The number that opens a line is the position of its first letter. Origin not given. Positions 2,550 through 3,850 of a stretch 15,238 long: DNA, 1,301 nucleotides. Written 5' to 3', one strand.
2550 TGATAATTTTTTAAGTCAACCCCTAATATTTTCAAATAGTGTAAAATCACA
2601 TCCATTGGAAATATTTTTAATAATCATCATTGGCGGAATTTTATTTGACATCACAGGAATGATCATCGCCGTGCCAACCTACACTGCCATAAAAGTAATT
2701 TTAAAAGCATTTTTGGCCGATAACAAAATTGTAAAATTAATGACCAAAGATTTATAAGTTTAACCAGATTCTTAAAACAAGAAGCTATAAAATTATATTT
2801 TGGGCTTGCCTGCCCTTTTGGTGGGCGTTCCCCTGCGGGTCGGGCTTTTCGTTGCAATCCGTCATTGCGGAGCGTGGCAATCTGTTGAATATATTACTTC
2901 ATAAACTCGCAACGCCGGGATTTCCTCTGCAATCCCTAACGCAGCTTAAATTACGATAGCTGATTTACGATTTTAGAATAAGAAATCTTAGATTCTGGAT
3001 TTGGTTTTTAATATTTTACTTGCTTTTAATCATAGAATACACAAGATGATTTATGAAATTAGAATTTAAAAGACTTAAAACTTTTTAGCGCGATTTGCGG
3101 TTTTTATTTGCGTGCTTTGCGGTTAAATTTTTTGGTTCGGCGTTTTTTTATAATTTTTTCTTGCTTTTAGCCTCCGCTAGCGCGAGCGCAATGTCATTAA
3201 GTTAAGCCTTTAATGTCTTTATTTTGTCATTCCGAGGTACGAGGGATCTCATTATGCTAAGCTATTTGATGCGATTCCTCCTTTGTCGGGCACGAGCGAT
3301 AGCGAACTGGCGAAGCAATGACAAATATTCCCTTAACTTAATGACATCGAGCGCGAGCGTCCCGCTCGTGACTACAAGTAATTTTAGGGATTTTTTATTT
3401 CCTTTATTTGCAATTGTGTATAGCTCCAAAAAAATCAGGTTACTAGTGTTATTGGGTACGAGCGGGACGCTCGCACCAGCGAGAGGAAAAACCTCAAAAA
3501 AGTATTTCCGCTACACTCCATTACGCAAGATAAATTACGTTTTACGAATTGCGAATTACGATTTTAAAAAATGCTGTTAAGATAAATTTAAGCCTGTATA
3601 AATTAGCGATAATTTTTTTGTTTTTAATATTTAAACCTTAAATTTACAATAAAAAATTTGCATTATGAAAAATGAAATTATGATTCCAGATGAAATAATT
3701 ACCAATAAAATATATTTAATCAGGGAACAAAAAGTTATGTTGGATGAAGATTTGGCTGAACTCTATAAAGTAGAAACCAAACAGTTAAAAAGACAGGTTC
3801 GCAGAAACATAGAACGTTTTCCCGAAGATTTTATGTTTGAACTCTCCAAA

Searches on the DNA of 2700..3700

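Call 22: search_rna_families(source=window, start=2700, end=3700, threshold=evalue, max_evalue=10, show_alignments=3)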
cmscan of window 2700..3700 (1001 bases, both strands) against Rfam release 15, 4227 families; matches with E-value up to 10: 8.
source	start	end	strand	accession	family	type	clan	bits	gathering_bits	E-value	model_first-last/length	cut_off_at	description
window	2834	2950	-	RF01705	Flavo-1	Gene; sRNA;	-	35.9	42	9.4e-06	1-76/76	no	Flavo-1 RNA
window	3347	3476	+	RF04211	MIR5185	Gene; miRNA;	-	25.9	101.7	0.016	1-111/111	no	MIR5185 microRNA precursor family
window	3048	3111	+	RF02425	SpF01_sRNA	Gene; sRNA;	-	20.8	55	4.9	1-80/80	no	Streptococcus sRNA SpF01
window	2972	3002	-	RF01358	CRISPR-DR39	Gene; CRISPR;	-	20.5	39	3.9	1-31/31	no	CRISPR RNA direct repeat element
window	3483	3555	+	RF02364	Yfr13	Gene; sRNA;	-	19.3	39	2.7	1-98/98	no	Cyanobacterial functional RNA 13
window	3164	3180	-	RF01381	HIV-1_SL3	Cis-reg;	-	15.2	33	2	4-20/23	no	HIV-1 stem-loop 3 Psi packaging signal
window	2750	2786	+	RF02143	HYMAI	Gene; lncRNA;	-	14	80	3.3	205-241/241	no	Hydatidiform mole associated and imprinted conserved region 1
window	3064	3131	-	RF00023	tmRNA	Gene;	CL00001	9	47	0.32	82-140/374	no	transfer-messenger RNA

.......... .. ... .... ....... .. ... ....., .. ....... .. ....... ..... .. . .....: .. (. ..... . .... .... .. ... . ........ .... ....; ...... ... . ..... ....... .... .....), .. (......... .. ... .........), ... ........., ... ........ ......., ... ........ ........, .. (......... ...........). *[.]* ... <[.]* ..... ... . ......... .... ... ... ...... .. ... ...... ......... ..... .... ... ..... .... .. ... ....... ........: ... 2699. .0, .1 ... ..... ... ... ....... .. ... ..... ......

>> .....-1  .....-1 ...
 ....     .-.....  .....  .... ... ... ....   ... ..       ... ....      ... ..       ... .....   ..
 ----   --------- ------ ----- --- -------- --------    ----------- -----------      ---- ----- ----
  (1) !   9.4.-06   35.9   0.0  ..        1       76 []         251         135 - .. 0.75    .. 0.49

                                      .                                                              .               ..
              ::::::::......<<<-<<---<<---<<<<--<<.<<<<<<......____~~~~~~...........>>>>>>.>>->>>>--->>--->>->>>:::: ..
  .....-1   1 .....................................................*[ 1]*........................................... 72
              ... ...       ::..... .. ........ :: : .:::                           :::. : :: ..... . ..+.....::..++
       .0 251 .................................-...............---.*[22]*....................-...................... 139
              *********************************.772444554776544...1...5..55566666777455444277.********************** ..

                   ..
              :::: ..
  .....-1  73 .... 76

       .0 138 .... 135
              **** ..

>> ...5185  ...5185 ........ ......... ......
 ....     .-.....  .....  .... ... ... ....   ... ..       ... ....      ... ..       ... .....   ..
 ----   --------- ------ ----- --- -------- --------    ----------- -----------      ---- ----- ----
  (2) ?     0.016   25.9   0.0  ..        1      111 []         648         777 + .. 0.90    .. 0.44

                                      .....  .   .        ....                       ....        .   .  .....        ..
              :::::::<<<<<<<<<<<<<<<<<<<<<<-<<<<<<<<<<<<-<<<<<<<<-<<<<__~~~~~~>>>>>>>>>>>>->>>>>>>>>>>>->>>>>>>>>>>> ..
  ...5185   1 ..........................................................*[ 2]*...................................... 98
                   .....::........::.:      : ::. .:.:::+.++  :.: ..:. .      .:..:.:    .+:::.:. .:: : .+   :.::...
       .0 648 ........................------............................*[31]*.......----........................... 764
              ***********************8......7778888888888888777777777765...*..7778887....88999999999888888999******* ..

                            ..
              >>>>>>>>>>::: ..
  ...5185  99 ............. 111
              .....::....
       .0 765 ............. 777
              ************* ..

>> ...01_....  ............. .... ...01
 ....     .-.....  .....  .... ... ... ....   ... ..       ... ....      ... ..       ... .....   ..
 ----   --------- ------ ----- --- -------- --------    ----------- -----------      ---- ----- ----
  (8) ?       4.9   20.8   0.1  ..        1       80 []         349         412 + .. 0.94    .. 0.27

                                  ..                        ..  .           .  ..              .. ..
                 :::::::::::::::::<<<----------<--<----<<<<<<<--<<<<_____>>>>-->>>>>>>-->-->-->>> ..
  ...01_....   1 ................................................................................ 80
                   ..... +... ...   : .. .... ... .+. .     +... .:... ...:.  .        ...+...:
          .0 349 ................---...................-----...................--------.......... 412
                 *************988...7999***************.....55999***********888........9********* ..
